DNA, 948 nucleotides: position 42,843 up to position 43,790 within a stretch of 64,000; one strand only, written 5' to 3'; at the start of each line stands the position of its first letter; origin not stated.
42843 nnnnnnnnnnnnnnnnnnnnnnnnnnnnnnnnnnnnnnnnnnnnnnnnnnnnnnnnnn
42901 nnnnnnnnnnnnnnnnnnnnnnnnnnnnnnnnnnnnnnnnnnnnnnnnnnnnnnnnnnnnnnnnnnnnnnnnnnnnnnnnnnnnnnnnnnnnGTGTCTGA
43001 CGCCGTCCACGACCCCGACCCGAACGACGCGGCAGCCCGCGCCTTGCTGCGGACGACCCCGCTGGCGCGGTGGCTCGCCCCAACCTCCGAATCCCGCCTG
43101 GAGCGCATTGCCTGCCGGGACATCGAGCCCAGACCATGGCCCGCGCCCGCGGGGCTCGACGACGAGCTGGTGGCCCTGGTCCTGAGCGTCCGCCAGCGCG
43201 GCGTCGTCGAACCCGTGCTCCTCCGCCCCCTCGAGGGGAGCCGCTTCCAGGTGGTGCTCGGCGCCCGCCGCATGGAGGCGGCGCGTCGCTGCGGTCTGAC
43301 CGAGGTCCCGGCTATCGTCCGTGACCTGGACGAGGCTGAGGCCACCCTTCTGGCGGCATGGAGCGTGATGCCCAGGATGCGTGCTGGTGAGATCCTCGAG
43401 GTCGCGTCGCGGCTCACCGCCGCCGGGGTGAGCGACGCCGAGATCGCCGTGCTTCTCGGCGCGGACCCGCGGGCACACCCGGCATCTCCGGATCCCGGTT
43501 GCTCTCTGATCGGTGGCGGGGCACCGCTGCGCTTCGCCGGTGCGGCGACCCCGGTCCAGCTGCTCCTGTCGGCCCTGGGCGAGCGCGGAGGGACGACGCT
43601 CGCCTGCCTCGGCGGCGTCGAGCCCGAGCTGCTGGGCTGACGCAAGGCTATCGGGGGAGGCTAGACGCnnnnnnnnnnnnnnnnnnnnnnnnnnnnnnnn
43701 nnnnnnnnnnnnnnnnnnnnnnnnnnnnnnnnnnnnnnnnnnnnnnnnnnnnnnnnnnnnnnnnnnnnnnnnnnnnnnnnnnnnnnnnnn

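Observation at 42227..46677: Non-chromosomal ParA / ParB-N-domain / coiled-coil / second ParA / DUF4388-like cluster, a candidate cargo-positioning module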

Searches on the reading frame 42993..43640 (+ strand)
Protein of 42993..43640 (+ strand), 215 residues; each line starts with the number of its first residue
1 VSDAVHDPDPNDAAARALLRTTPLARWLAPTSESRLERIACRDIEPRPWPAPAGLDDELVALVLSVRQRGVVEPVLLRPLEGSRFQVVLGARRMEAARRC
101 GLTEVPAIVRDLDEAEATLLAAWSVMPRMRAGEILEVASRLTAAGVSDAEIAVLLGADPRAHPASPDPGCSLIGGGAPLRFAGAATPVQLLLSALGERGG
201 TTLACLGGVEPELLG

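Call 5: search_protein_families(library=pfam, proteins=[window:42993-43640:+], max_evalue=0.01)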
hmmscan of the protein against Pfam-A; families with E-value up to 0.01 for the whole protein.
window:42993-43640:+ (215 aa): 1 family
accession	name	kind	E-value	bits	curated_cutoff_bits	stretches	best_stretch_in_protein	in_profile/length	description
PF02195.25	ParB_N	-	1.9e-15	57.1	26.3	1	38-119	5-87/95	ParB N-terminal domain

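Call 7: search_protein_families(library=pfam, proteins=[window:42993-43640:+], max_evalue=10)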
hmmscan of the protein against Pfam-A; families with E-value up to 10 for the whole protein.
window:42993-43640:+ (215 aa): 1 family
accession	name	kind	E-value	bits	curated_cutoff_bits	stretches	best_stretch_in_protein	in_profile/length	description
PF02195.25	ParB_N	-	1.9e-15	57.1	26.3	1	38-119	5-87/95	ParB N-terminal domain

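Call 8: search_protein_families(library=ncbifam, proteins=[window:42993-43640:+], max_evalue=0.1)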
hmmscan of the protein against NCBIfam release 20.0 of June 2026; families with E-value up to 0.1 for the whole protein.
window:42993-43640:+ (215 aa): 7 families
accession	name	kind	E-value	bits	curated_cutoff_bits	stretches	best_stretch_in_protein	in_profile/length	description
TIGR03734.1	PRTRC_parB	hypoth_equivalog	3.6e-12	45.6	278.6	1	60-148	18-112/555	PRTRC system ParB family protein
TIGR00180.1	parB_part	domain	6.1e-12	45.7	58.45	1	56-118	26-90/186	ParB/RepB/Spo0J family partition protein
TIGR04285.1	nucleoid_noc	exception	1.9e-11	43.8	315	1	55-121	22-87/255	nucleoid occlusion protein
TIGR03454.1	partition_RepB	equivalog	3e-09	36.7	201.5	1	57-118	86-148/325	plasmid partitioning protein RepB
NF010440.0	PRK13866.1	equivalog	2.2e-07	30.4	522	1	52-125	83-157/336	plasmid partitioning protein RepB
NF010406.0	PRK13832.1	subfamily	0.00014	20.5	640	1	61-159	31-133/578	plasmid partitioning protein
NF053625.1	SerKinSerKArch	equivalog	0.00073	18.8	380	1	56-147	32-121/244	ADP-dependent L-serine kinase SerK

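Call 9: find_encoding_contigs(protein=window:42993-43640:+, flank=10000, max_places=6)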
Protein window:42993-43640:+ (215 aa): 2 contigs read that carry it; 2 places shown.
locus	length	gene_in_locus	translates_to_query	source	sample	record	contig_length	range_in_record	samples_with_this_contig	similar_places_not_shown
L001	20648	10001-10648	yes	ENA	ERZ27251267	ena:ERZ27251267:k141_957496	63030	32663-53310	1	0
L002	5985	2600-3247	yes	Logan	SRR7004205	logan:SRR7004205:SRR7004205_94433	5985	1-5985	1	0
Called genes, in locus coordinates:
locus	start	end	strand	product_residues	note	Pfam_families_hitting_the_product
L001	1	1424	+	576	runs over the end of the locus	-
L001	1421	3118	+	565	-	-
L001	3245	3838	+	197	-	-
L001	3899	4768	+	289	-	PF00512:HisKA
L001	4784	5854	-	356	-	PF13424:TPR_12 (weak)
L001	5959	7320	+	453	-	PF25323:6TM_PilS (weak), PF00512:HisKA, PF02518:HATPase_c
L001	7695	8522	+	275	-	PF00072:Response_reg, PF00486:Trans_reg_C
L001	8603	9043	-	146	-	-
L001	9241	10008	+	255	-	PF00142:Fer4_NifH, PF01656:CbiA, PF02374:ArsA_ATPase, PF06564:CBP_BcsQ (weak), PF09140:MipZ (faint), PF10609:ParA, PF13614:AAA_31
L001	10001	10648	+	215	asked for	PF02195:ParB_N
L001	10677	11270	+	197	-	-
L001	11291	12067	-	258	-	PF01656:CbiA, PF02374:ArsA_ATPase (weak), PF07015:VirC1 (weak), PF09140:MipZ (weak), PF10609:ParA, PF13614:AAA_31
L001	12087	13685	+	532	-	-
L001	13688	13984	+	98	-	-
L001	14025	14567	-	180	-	-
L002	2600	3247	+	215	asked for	PF02195:ParB_N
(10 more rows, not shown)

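Call 18: find_homologous_proteins(query=window:42993-43640:+)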
Query window:42993-43640:+ (215 aa): 185 proteins with E <= 0.001 among 7656 candidates; the best 120 are listed.
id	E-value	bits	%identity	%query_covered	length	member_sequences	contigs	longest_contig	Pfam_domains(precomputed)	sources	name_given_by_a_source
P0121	1.3e-130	452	100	100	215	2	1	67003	PF02195.27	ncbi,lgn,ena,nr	ncbi:MAG TPA: ParB N-terminal domain-containing protein [Candidatus Binatia bacterium]|nr:ParB N-ter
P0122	6.0e-76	273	68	97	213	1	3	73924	PF02195.27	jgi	jgi:hypothetical protein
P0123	2.5e-75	271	68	94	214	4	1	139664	PF02195.27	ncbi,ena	-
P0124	2.2e-72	261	66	94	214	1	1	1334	PF02195.27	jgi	jgi:hypothetical protein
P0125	2.5e-66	242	63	96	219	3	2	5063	PF02195.27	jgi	jgi:hypothetical protein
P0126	2.4e-65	238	62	98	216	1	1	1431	PF02195.27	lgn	-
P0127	1.8e-64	236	62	94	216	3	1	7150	PF02195.27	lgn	-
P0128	2.5e-64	235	61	91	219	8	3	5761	PF02195.27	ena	-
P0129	5.9e-64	234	61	98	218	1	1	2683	PF02195.27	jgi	jgi:hypothetical protein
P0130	7.8e-64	233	61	94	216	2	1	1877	PF02195.27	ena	-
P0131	2.2e-63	232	60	98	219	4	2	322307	PF02195.27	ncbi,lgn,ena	-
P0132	2.3e-63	232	65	88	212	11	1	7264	PF02195.27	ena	-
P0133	2.3e-63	232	61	94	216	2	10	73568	PF02195.27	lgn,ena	-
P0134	6.3e-63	230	61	94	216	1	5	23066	PF02195.27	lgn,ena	-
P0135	6.5e-63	230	62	93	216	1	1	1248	PF02195.27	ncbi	-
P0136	7.5e-63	230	60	92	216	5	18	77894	PF02195.27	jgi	jgi:hypothetical protein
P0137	9.0e-63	230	58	98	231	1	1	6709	PF02195.27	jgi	jgi:hypothetical protein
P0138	1.1e-62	230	58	98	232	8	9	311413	PF02195.27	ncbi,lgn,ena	ncbi:MAG: ParB N-terminal domain-containing protein [Candidatus Dormiibacterota bacterium]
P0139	2.5e-62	229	60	90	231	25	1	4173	PF02195.27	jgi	-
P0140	4.3e-62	228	58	98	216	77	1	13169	PF02195.27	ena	-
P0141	5.2e-62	227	58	95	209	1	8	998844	PF02195.27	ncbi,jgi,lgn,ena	jgi:hypothetical protein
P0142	5.7e-62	227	58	98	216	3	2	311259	PF02195.27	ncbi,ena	-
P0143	7.9e-62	227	58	98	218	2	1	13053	PF02195.27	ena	-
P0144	9.2e-62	227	58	98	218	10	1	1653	PF02195.27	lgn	-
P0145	9.3e-62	227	59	91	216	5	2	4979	PF02195.27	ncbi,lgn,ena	ncbi:MAG: ParB N-terminal domain-containing protein [Candidatus Dormibacteria bacterium]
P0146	1.4e-61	226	60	91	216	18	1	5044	PF02195.27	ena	-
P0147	1.4e-61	226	57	98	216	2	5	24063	PF02195.27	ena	-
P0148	1.9e-61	226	60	96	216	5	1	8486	PF02195.27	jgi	jgi:ParB-like chromosome segregation protein Spo0J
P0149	1.9e-61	226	57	98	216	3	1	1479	PF02195.27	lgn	-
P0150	2.0e-61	226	60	95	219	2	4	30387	PF02195.27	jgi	jgi:hypothetical protein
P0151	2.7e-61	225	63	83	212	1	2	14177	PF02195.27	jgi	jgi:hypothetical protein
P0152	4.4e-61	224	64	84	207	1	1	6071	PF02195.27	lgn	-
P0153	1.5e-60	223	60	98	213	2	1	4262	PF02195.27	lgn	-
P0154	3.3e-60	222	57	96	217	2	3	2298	PF02195.27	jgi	jgi:hypothetical protein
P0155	9.8e-60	220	57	100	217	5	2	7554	PF02195.27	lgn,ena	-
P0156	1.7e-59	219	60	98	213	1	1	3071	PF02195.27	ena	-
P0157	3.6e-59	218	55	100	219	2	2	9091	PF02195.27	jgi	jgi:ParB-like chromosome segregation protein Spo0J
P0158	4.7e-59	218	59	96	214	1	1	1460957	PF02195.27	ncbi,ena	-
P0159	1.3e-58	216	59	86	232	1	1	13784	PF02195.27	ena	-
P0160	2.1e-58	216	60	91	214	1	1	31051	PF02195.27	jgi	jgi:hypothetical protein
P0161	3.1e-58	215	58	94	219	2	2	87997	PF02195.27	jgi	jgi:hypothetical protein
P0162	1.1e-57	213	57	96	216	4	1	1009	PF02195.27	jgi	jgi:hypothetical protein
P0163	2.4e-57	212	57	91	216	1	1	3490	PF02195.27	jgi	jgi:hypothetical protein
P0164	1.7e-56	209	57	98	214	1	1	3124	PF02195.27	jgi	jgi:hypothetical protein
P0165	1.9e-56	209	57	99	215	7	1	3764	PF02195.27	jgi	-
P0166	5.3e-56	208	60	92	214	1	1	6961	PF02195.27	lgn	-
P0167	2.6e-54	202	60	84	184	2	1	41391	PF02195.27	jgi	jgi:ParB-like chromosome segregation protein Spo0J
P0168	7.8e-46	175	60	71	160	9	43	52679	PF02195.27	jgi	jgi:hypothetical protein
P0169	4.9e-44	169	70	57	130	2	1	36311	PF02195.27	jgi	-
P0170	6.7e-44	168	50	98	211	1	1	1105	PF02195.27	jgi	jgi:ParB-like chromosome segregation protein Spo0J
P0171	8.6e-43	165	50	85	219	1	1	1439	PF02195.27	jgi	jgi:hypothetical protein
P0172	3.1e-33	133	73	43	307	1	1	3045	PF02195.27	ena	-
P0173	9.6e-28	116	51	61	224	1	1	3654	PF02195.27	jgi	jgi:hypothetical protein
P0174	1.8e-27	115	51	62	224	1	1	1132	PF02195.27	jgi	jgi:ParB-like nuclease domain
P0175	2.7e-27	114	48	69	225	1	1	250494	PF02195.27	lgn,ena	-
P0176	2.9e-27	114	49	67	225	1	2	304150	PF02195.27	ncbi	ncbi:MAG: ParB/RepB/Spo0J family partition protein [Candidatus Dormibacteria bacterium]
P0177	3.2e-27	114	51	61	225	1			PF02195.27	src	-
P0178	3.5e-27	114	50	61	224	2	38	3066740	PF02195.27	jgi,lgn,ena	jgi:ParB family chromosome partitioning protein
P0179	3.7e-27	114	50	61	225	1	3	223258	PF02195.27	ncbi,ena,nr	ncbi:MAG TPA: ParB N-terminal domain-containing protein [Candidatus Saccharimonadales bacterium]|nr:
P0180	3.7e-27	114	50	61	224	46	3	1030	PF02195.27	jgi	jgi:hypothetical protein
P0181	4.3e-27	113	48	67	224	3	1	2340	PF02195.27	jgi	jgi:ParB-like chromosome segregation protein Spo0J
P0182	4.4e-27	113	51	61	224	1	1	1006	PF02195.27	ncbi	-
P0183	4.8e-27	113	50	61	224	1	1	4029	PF02195.27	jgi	jgi:hypothetical protein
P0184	4.9e-27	113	50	61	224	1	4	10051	PF02195.27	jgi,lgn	jgi:ParB family chromosome partitioning protein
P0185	5.5e-27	113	51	61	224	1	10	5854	PF02195.27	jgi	jgi:hypothetical protein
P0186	5.9e-27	113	50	61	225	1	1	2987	PF02195.27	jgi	jgi:ParB-like nuclease domain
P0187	6.5e-27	113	49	61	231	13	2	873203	PF02195.27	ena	-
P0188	6.7e-27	113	50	61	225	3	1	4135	PF02195.27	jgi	jgi:ParB-like chromosome segregation protein Spo0J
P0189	6.9e-27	113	51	61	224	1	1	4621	PF02195.27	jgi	jgi:ParB-like chromosome segregation protein Spo0J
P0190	7.4e-27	113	51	61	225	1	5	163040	PF02195.27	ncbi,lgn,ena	-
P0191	7.4e-27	113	51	61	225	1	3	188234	PF02195.27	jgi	jgi:ParB/RepB/Spo0J family partition protein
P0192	8.1e-27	112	50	61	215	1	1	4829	PF02195.27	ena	-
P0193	8.1e-27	112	48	69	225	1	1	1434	PF02195.27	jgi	jgi:ParB-like nuclease domain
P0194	8.3e-27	112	49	61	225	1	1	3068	PF02195.27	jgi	jgi:hypothetical protein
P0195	8.5e-27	112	49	61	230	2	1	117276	PF02195.27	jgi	jgi:hypothetical protein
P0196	9.0e-27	112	50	61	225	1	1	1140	PF02195.27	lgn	-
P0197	9.5e-27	112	50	61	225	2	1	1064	PF02195.27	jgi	-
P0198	9.8e-27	112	48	67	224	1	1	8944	PF02195.27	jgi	jgi:ParB family chromosome partitioning protein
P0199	9.8e-27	112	49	61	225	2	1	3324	PF02195.27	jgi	jgi:hypothetical protein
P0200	9.9e-27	112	50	61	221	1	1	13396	PF02195.27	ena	-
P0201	1.1e-26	112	50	61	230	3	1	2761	PF02195.27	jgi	jgi:ParB-like chromosome segregation protein Spo0J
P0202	1.2e-26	112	50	61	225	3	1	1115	PF02195.27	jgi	-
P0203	1.4e-26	112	50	61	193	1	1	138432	PF02195.27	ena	-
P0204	1.4e-26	112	50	61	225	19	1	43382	PF02195.27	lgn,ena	-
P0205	1.5e-26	112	50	61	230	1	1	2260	PF02195.27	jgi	jgi:hypothetical protein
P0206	1.6e-26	112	49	61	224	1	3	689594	PF02195.27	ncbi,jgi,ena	jgi:hypothetical protein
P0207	1.6e-26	111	50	61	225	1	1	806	PF02195.27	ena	-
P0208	1.8e-26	111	49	61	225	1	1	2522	PF02195.27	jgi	jgi:hypothetical protein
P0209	1.8e-26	111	50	61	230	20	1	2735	PF02195.27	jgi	-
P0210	1.9e-26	111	49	61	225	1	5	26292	PF02195.27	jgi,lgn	-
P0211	1.9e-26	111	50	61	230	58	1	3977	PF02195.27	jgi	jgi:ParB/RepB/Spo0J family partition protein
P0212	1.9e-26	111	46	73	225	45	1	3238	PF02195.27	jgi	jgi:ParB-like chromosome segregation protein Spo0J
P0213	2.1e-26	111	49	61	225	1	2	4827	PF02195.27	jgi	jgi:ParB-like nuclease domain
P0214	2.1e-26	111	49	61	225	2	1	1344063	PF02195.27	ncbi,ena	-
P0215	2.2e-26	111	48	61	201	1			PF02195.27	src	-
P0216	2.2e-26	111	49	61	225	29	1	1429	PF02195.27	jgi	jgi:ParB-like chromosome segregation protein Spo0J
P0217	2.4e-26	111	50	61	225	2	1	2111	PF02195.27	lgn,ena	-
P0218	2.4e-26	111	50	61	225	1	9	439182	PF02195.27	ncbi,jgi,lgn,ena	-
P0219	2.5e-26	111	48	63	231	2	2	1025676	PF02195.27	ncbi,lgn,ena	-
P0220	2.5e-26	111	49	61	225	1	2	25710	PF02195.27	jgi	-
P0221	3.0e-26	111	50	61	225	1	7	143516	PF02195.27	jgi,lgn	-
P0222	3.3e-26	111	50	61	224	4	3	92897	PF02195.27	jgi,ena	jgi:ParB/RepB/Spo0J family partition protein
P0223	4.3e-26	110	49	61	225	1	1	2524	PF02195.27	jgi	jgi:hypothetical protein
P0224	4.4e-26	110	45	73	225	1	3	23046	PF02195.27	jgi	jgi:ParB-like chromosome segregation protein Spo0J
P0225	4.5e-26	110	51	61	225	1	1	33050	PF02195.27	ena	-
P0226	5.3e-26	110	49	61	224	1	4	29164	PF02195.27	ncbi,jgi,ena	jgi:hypothetical protein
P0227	6.0e-26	110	44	73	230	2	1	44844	PF02195.27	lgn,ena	-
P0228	6.8e-26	109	45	73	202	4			PF02195.27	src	-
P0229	7.0e-26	109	46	72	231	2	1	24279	PF02195.27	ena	-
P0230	7.2e-26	109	44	73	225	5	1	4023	PF02195.27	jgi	jgi:hypothetical protein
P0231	7.4e-26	109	50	61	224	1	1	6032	PF02195.27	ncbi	-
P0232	8.6e-26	109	49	61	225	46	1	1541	PF02195.27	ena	-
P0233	8.8e-26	109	44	73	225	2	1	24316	PF02195.27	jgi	jgi:ParB-like chromosome segregation protein Spo0J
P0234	1.3e-25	109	49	61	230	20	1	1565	PF02195.27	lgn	-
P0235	1.6e-25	108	48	61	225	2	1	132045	PF02195.27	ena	-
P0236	1.8e-25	108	49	61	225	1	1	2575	PF02195.27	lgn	-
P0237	1.8e-25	108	48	61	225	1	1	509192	PF02195.27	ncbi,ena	-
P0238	2.2e-25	108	49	61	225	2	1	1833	PF02195.27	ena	-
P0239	2.2e-25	108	48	61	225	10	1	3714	PF02195.27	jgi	jgi:ParB/RepB/Spo0J family partition protein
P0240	2.3e-25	108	50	61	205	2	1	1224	PF02195.27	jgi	jgi:ParB family chromosome partitioning protein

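Call 21: search_solved_structures(query=window:42993-43640:+, max_evalue=0.01, show_alignments=2)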
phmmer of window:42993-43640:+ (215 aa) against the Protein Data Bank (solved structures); distinct sequences matched with E-value up to 0.01: 11.
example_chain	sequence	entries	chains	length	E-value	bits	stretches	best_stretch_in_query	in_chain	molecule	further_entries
1vz0_A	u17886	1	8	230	4.8e-12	49.4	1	28-153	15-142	Chromosome-partitioning protein Spo0J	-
7nfu_A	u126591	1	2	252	1.9e-11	47.5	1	37-128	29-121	Nucleoid occlusion protein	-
7ng0_A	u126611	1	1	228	2.3e-11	47.2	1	39-128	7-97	Nucleoid occlusion protein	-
6sdk_A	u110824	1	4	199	4.4e-11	46.3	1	36-125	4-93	Stage 0 sporulation protein J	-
7o0n_A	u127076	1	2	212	1.6e-10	44.4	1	56-132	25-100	ParB family protein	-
7bnr_A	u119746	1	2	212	6.6e-10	42.5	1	56-132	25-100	ParB family protein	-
7bnk_A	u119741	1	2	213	8.2e-10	42.1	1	56-132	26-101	ParB family protein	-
6t1f_A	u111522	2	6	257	1.5e-09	41.3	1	50-117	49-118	Chromosome-partitioning protein ParB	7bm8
7ol9_A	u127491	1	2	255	3.6e-06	30.2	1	39-135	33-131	Nucleoid occlusion protein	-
4umk_A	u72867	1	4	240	6.6e-06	29.4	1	35-118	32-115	PROBABLE CHROMOSOME-PARTITIONING PROTEIN PARB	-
8qa8_A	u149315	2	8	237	0.0018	21.4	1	45-159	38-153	Transcriptional repressor protein KorB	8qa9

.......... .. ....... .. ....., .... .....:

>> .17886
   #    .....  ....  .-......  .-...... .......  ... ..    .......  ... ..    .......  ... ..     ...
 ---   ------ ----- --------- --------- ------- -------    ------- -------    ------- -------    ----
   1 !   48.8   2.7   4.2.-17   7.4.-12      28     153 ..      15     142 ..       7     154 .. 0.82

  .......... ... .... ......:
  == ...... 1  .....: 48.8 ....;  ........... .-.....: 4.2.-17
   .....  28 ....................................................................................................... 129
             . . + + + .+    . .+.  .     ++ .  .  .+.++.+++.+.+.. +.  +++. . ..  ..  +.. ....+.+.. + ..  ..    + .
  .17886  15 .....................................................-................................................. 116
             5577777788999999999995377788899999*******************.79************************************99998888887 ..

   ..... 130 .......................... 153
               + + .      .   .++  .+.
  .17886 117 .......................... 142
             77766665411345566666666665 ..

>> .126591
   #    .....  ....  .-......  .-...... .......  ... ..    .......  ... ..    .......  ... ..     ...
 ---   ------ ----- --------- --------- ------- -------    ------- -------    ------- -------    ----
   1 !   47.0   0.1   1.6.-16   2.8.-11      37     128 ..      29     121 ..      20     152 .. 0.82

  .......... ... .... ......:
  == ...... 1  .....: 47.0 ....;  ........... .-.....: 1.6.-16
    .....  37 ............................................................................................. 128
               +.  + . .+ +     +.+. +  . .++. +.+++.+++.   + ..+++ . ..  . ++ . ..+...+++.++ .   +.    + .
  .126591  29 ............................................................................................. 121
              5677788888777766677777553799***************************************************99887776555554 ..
